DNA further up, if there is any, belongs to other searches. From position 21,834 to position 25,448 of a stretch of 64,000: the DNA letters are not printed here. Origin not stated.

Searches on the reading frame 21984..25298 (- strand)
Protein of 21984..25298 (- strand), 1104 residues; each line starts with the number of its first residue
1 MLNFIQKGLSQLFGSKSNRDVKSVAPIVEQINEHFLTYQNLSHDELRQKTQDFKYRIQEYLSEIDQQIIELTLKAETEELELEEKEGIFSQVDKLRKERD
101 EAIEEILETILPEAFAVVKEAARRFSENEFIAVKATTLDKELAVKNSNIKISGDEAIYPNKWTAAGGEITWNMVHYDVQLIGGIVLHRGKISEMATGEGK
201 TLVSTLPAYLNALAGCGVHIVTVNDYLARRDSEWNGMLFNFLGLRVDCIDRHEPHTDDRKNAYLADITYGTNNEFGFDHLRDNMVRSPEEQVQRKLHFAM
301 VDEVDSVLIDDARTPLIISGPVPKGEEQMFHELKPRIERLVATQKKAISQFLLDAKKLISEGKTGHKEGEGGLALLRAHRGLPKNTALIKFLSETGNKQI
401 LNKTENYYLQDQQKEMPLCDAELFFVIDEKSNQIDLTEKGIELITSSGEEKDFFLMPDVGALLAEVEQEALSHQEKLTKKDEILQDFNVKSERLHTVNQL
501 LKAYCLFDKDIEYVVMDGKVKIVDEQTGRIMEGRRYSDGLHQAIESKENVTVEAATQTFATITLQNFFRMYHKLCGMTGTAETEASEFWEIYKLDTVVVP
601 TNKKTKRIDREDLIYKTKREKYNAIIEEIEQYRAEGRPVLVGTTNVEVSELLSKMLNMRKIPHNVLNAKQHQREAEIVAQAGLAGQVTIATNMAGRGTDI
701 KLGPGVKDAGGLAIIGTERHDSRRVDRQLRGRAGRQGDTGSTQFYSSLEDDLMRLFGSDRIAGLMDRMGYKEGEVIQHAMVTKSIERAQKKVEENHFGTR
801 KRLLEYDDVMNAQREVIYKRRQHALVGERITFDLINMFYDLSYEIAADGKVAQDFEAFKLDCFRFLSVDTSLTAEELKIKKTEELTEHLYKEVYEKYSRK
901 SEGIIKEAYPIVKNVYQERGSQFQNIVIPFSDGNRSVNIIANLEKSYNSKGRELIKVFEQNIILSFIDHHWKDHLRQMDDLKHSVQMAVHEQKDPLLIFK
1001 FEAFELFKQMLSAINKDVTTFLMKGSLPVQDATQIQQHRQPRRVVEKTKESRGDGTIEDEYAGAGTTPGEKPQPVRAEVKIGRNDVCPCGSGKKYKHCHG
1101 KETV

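Call 37: search_protein_families(library=pfam, proteins=[window:21984-25298:-], max_evalue=0.01)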
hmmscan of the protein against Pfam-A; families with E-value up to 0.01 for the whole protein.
window:21984-25298:- (1104 aa): 7 families
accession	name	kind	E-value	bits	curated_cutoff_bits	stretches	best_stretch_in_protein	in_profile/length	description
PF07517.20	SecA_DEAD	-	2.2e-113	378.8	24.6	1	10-589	2-290/290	SecA DEAD-like domain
PF21090.3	P-loop_SecA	-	7.2e-76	254.8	27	2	605-703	2-100/205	SecA P-loop domain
PF07516.18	SecA_SW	-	1.4e-52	179.1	26.7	1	775-1024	1-198/200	SecA Wing and Scaffold domain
PF01043.26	SecA_PP_bind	-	4.2e-30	105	23.5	1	405-545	3-110/110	SecA preprotein cross-linking domain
PF02810.21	SEC-C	-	6.6e-10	39.1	20.4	1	1083-1101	1-19/19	SEC-C motif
PF00271.37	Helicase_C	-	0.00057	20.6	23.5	1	621-737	2-110/110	Helicase conserved C-terminal domain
PF00270.35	DEAD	-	0.0011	19.1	26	1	192-309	19-131/167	DEAD/DEAH box helicase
